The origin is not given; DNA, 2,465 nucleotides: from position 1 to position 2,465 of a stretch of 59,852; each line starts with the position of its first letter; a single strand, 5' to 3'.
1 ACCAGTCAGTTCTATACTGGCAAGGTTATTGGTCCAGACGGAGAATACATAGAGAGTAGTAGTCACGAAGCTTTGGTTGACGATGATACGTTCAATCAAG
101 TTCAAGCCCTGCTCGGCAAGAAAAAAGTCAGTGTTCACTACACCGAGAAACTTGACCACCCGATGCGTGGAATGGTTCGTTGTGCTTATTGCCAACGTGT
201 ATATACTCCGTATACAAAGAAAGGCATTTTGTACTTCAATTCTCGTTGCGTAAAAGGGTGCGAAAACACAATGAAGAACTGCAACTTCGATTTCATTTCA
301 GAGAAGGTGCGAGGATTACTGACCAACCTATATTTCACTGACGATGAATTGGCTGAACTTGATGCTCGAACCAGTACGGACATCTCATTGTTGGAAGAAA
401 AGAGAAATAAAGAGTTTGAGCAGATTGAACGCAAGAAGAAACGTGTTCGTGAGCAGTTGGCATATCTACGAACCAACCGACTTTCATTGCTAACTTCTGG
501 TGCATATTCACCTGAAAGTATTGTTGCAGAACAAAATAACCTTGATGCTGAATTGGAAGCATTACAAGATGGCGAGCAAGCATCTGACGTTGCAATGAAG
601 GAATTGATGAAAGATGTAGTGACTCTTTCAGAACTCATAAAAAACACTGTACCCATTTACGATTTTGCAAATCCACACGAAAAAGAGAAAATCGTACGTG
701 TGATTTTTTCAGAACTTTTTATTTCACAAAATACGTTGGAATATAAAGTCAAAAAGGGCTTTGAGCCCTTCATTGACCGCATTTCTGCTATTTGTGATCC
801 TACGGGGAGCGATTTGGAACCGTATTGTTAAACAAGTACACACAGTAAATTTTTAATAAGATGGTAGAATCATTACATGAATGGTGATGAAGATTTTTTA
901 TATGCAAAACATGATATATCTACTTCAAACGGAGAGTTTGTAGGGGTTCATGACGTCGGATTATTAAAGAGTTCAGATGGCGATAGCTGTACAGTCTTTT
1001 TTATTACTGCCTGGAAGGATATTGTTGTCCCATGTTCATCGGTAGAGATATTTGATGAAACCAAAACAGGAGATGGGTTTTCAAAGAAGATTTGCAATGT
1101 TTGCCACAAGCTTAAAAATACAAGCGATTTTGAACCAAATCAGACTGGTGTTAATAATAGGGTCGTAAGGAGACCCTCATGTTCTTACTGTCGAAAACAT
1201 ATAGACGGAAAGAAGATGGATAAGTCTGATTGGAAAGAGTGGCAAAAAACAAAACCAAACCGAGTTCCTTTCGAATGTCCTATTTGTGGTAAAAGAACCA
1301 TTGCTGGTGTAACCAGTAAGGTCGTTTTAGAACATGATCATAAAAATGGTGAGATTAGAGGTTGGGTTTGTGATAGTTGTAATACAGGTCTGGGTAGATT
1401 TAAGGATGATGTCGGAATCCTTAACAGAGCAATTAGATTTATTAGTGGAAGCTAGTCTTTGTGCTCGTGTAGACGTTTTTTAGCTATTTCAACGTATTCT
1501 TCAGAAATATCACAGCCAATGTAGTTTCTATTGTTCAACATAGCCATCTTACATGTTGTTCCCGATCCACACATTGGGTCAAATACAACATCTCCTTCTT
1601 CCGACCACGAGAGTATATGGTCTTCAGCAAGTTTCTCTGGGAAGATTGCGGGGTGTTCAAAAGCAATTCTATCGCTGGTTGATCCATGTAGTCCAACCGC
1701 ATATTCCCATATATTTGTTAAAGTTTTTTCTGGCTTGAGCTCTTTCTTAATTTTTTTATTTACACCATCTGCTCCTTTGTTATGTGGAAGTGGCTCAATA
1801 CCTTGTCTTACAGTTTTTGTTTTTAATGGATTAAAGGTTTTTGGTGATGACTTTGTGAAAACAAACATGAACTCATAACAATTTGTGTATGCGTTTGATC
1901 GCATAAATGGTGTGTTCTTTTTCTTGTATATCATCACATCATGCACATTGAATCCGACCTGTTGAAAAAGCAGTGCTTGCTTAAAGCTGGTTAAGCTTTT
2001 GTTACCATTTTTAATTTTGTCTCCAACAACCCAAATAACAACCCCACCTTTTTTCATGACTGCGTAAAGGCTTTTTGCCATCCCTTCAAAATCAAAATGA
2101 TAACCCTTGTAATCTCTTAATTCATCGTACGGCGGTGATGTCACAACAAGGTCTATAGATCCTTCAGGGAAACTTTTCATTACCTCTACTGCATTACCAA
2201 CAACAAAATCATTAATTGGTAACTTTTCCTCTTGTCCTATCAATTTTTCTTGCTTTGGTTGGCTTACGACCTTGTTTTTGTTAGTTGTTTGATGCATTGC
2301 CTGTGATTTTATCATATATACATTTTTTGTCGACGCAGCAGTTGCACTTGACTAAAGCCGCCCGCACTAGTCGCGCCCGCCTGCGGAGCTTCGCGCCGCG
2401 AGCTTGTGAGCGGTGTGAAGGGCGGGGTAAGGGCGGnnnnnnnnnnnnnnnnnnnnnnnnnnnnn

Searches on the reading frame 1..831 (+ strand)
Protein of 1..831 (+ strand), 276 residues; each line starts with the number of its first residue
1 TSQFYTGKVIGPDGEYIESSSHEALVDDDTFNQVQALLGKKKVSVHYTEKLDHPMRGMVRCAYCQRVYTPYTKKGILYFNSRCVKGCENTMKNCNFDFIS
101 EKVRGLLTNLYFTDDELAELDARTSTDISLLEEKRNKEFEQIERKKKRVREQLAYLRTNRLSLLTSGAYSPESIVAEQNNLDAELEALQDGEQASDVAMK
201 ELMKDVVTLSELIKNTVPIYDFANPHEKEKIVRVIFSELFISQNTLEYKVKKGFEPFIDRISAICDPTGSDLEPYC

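Call 5: search_protein_families(library=pfam, proteins=[window:1-831:+], max_evalue=0.01)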
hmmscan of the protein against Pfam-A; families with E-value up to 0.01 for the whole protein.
window:1-831:+ (276 aa): 0 families

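Call 9: search_protein_families(library=phrogs, proteins=[window:1-831:+], max_evalue=0.01)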
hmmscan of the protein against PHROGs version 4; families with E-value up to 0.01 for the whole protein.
window:1-831:+ (276 aa): 1 family
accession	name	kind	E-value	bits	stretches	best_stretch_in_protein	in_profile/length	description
phrog_95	-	integration and excision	3.6e-20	73.1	1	2-245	310-559/651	integrase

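Call 26: find_encoding_contigs(protein=window:1-831:+, flank=10000, max_places=6)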
Protein window:1-831:+ (276 aa): no gene with exactly this product is on record in the collection.

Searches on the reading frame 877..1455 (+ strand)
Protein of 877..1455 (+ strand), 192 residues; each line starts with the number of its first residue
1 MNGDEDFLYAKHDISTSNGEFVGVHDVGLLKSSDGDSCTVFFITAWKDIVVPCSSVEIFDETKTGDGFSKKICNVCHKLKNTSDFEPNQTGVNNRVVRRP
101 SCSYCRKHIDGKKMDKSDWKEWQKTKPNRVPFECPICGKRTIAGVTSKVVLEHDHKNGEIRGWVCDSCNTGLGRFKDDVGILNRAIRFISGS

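Call 5: search_protein_families(library=pfam, proteins=[window:877-1455:+], max_evalue=0.01)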
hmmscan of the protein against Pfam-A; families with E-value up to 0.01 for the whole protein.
window:877-1455:+ (192 aa): 2 families
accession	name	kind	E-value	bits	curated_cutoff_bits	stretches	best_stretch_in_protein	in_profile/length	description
PF18275.7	His_Me_b4a2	-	3.1e-20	72.4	25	1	62-111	3-52/52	His-Me finger endonuclease beta4-alpha2 domain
PF02945.21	Endonuclease_7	-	1.1e-17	64.1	23.6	1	133-189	25-80/82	Recombination endonuclease VII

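Call 7: find_encoding_contigs(protein=window:877-1455:+, flank=10000, max_places=10)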
Protein window:877-1455:+ (192 aa): 5 contigs read that carry it; 5 places shown.
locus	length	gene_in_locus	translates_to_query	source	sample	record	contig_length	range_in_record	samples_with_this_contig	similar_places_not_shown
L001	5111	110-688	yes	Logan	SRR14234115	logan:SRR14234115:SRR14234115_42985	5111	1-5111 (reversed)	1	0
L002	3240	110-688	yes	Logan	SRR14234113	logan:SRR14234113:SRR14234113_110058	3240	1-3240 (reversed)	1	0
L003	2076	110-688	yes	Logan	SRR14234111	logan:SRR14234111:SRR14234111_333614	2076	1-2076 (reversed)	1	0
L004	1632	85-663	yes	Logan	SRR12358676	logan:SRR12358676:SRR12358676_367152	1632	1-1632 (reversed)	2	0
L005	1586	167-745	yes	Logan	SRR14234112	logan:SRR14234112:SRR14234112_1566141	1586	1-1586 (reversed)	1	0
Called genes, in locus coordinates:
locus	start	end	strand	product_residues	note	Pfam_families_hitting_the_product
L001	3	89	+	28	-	?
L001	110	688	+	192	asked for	PF18275:His_Me_b4a2, PF02945:Endonuclease_7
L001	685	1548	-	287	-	PF11599:AviRa (faint), PF01170:UPF0020 (faint), PF08241:Methyltransf_11 (faint), PF13649:Methyltransf_25 (faint), PF13847:Methyltransf_31 (faint), PF01555:N6_N4_Mtase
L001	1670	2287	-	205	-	-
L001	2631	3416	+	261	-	PF20199:RepSA (faint), PF23343:REP_ORF2-G2P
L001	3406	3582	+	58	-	-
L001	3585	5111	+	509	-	?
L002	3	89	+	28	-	?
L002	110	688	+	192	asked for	PF18275:His_Me_b4a2, PF02945:Endonuclease_7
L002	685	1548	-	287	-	PF11599:AviRa (faint), PF01170:UPF0020 (faint), PF08241:Methyltransf_11 (faint), PF13649:Methyltransf_25 (faint), PF13847:Methyltransf_31 (faint), PF01555:N6_N4_Mtase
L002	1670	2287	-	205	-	-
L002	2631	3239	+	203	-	?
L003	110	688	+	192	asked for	PF18275:His_Me_b4a2, PF02945:Endonuclease_7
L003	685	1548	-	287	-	PF11599:AviRa (faint), PF01170:UPF0020 (faint), PF08241:Methyltransf_11 (faint), PF13649:Methyltransf_25 (faint), PF13847:Methyltransf_31 (faint), PF01555:N6_N4_Mtase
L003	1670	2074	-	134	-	?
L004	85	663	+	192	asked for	PF18275:His_Me_b4a2, PF02945:Endonuclease_7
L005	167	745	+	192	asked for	PF18275:His_Me_b4a2, PF02945:Endonuclease_7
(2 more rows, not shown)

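Call 9: search_protein_families(library=phrogs, proteins=[window:877-1455:+], max_evalue=0.01)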
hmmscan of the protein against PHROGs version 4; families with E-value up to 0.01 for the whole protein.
window:877-1455:+ (192 aa): 9 families
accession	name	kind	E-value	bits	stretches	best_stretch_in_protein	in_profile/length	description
phrog_2633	-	DNA, RNA and nucleotide metabolism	1.2e-21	78.3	1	67-191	10-138/142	endonuclease VII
phrog_2914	-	DNA, RNA and nucleotide metabolism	1e-14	55.7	1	133-190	97-153/190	endonuclease VII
phrog_307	-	DNA, RNA and nucleotide metabolism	2.7e-13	51.7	1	134-188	123-175/334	endonuclease VII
phrog_423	-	DNA, RNA and nucleotide metabolism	3.1e-12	47.7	1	113-179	5-71/159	endonuclease VII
phrog_17507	-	DNA, RNA and nucleotide metabolism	4.3e-06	27.5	1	152-189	2-40/65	endonuclease VII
phrog_11865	-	DNA, RNA and nucleotide metabolism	0.00022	22.7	1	150-177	1-28/95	endonuclease VII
phrog_1934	-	unknown function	0.00092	20.1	1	125-173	7-54/144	-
phrog_2340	-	DNA, RNA and nucleotide metabolism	0.0033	18.6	1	70-126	8-65/171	endonuclease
phrog_10675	-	unknown function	0.0053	18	0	133-171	7-40/98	-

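Call 33: search_solved_structures(query=window:877-1455:+, max_evalue=0.01, show_alignments=1)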
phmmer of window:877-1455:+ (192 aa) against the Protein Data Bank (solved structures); distinct sequences matched with E-value up to 0.01: 12.
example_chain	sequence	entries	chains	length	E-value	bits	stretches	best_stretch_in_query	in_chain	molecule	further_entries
3fc3_A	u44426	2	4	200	8.8e-46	159.6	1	5-189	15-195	Restriction endonuclease Hpy99I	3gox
2i13_A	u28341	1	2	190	2.5e-05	27.5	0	115-140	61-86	Aart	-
5kkq_A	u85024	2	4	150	0.0024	21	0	102-182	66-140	Transcriptional repressor CTCF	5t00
8sst_A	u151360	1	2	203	0.0033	20.5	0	113-182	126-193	Transcriptional repressor CTCF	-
5k5h_A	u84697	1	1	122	0.0034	20.5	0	101-182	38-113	Transcriptional repressor CTCF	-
1mey_C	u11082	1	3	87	0.0054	19.8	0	116-140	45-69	CONSENSUS ZINC FINGER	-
5t0u_A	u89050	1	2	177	0.0055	19.8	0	102-182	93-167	Transcriptional repressor CTCF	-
8ssq_A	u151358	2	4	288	0.0058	19.8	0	114-182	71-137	Transcriptional repressor CTCF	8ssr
8sss_A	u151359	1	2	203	0.006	19.7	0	102-182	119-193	Transcriptional repressor CTCF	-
5yeg_B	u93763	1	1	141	0.0065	19.6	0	102-182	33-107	Transcriptional repressor CTCF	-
5yeg_A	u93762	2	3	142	0.0067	19.5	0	102-182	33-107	Transcriptional repressor CTCF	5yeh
5yef_A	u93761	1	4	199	0.0068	19.5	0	114-182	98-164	Transcriptional repressor CTCF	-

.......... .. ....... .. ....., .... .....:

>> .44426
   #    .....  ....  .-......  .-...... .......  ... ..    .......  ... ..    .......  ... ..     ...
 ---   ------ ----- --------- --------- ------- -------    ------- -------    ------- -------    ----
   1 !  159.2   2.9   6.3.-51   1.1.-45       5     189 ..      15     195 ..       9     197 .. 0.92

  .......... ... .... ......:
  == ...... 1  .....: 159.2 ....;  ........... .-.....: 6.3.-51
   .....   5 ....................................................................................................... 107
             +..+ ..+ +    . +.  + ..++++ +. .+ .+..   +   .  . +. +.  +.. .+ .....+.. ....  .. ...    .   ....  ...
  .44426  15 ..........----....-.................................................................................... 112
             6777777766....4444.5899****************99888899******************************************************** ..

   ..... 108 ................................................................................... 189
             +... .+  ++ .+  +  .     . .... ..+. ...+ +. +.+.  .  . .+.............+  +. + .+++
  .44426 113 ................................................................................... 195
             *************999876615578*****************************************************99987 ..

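Call 50: search_protein_families(library=padloc, proteins=[window:877-1455:+], max_evalue=0.01)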
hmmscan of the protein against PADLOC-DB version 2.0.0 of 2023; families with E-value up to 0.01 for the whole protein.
window:877-1455:+ (192 aa): 1 family
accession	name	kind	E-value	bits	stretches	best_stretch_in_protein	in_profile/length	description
PDLC03494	REase_II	-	3.1e-47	159.1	1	4-189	4-185/190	Type II restriction enzyme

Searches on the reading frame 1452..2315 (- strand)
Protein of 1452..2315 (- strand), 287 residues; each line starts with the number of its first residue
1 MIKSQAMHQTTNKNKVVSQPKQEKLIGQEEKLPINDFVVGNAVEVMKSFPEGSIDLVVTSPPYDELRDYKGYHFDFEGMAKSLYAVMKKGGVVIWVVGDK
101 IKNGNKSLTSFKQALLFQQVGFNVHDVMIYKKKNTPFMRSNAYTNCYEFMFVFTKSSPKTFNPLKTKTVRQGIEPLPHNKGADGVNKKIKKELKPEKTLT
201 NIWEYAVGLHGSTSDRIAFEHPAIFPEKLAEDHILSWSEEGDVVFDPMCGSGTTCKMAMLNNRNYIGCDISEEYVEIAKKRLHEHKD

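Call 5: search_protein_families(library=pfam, proteins=[window:1452-2315:-], max_evalue=0.01)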
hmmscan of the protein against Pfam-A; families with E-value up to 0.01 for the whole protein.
window:1452-2315:- (287 aa): 8 families
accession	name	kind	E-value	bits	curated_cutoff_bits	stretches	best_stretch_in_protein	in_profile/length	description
PF01555.25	N6_N4_Mtase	-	2.7e-45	155.4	26.7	1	54-280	1-221/221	DNA methylase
PF08241.18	Methyltransf_11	-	1e-06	29.7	21.2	0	249-285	5-41/95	Methyltransferase domain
PF01170.24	UPF0020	-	2.5e-06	27.8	22.3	1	219-254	6-42/197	RMKL-like, methyltransferase domain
PF13649.12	Methyltransf_25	-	4.5e-06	27.7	27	1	244-284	1-43/97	Methyltransferase domain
PF13847.12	Methyltransf_31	-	1.2e-05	25.5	27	1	239-285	2-51/145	Methyltransferase domain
PF11599.14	AviRa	-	1.2e-05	25.3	25.7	0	46-104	157-216/232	RRNA methyltransferase AviRa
PF08242.18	Methyltransf_12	-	0.00035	21.7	30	1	249-286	5-44/98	Methyltransferase domain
PF07669.17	Eco57I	-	0.0056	17.2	25.3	0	14-72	31-93/171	Eco57I restriction-modification methylase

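Call 9: search_protein_families(library=phrogs, proteins=[window:1452-2315:-], max_evalue=0.01)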
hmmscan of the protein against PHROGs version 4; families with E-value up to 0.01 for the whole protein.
window:1452-2315:- (287 aa): 16 families
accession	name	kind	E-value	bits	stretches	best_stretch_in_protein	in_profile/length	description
phrog_67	-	other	6.2e-56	191.8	1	27-286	116-347/743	DNA methyltransferase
phrog_498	-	other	1.3e-25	91.1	1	79-285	260-423/633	DNA methyltransferase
phrog_3008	-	other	5.1e-16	59.7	1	215-285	144-214/244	DNA methyltransferase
phrog_12517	-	unknown function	9.1e-15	55.6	2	172-285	35-150/316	-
phrog_6025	-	other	4.6e-12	46.9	1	38-135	15-113/192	DNA methyltransferase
phrog_18293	-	other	2.8e-10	41.2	1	220-286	45-111/119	methyltransferase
phrog_23148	-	unknown function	1.2e-09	39.5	1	220-283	84-147/165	-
phrog_18146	-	other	5.8e-09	36.3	1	218-271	46-100/452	DNA methyltransferase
phrog_8769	-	other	1.1e-06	29.4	1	242-286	13-57/71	methyltransferase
phrog_6952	-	other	1.9e-06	28.9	1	220-284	113-177/181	DNA methyltransferase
phrog_11619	-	other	5.3e-06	27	1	42-135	75-175/186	DNA methyltransferase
phrog_16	-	DNA, RNA and nucleotide metabolism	1.8e-05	24.2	1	187-284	810-911/986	DNA helicase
phrog_23085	-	unknown function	4.2e-05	24.2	1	184-286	10-109/138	-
phrog_4752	-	other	6e-05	23.4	1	240-284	51-98/241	tRNA methyltransferase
phrog_3820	-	other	6.7e-05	23.1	0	219-280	46-108/255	DNA methyltransferase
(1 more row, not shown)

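Call 50: search_protein_families(library=padloc, proteins=[window:1452-2315:-], max_evalue=0.01)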
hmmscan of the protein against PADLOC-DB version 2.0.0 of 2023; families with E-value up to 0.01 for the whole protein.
window:1452-2315:- (287 aa): 69 families (the best 25 are shown)
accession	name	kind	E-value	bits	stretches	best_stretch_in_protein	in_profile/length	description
PDLC03714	oMTase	-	4.9e-82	273.5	1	41-284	10-259/279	orphan methyltransferase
PDLC03353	MTase_II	-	5.6e-68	227.3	1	31-284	6-252/260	Type II methyltransferase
PDLC03387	MTase_II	-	8.5e-38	128.1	2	111-283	129-276/289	Type II methyltransferase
PDLC03371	MTase_II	-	1.4e-35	121.1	2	83-285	81-255/260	Type II methyltransferase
PDLC03299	MTase_II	-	1e-29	102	1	37-283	17-258/296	Type II methyltransferase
PDLC03350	MTase_II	-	1.6e-27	94.8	1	31-284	50-297/312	Type II methyltransferase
PDLC03216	MTase_II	-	8.6e-24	82.2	2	220-286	193-259/364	Type II methyltransferase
PDLC03230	MTase_II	-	1e-20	72.3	1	33-283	34-283/360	Type II methyltransferase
PDLC03738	oMTase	-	1.1e-20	71.7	2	221-284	204-267/376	orphan methyltransferase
PDLC03305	MTase_II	-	2.1e-20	71.4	2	187-282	157-242/513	Type II methyltransferase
PDLC03283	MTase_II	-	9.2e-20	69.2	2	200-285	189-274/352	Type II methyltransferase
PDLC03252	MTase_II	-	1.2e-19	68.9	2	220-282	291-353/365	Type II methyltransferase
PDLC03246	MTase_II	-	4.2e-19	66.9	2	219-277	303-361/376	Type II methyltransferase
PDLC03260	MTase_II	-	4e-17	60.1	2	209-282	234-307/349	Type II methyltransferase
PDLC03228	MTase_II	-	1.2e-16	59.2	2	221-283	144-206/227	Type II methyltransferase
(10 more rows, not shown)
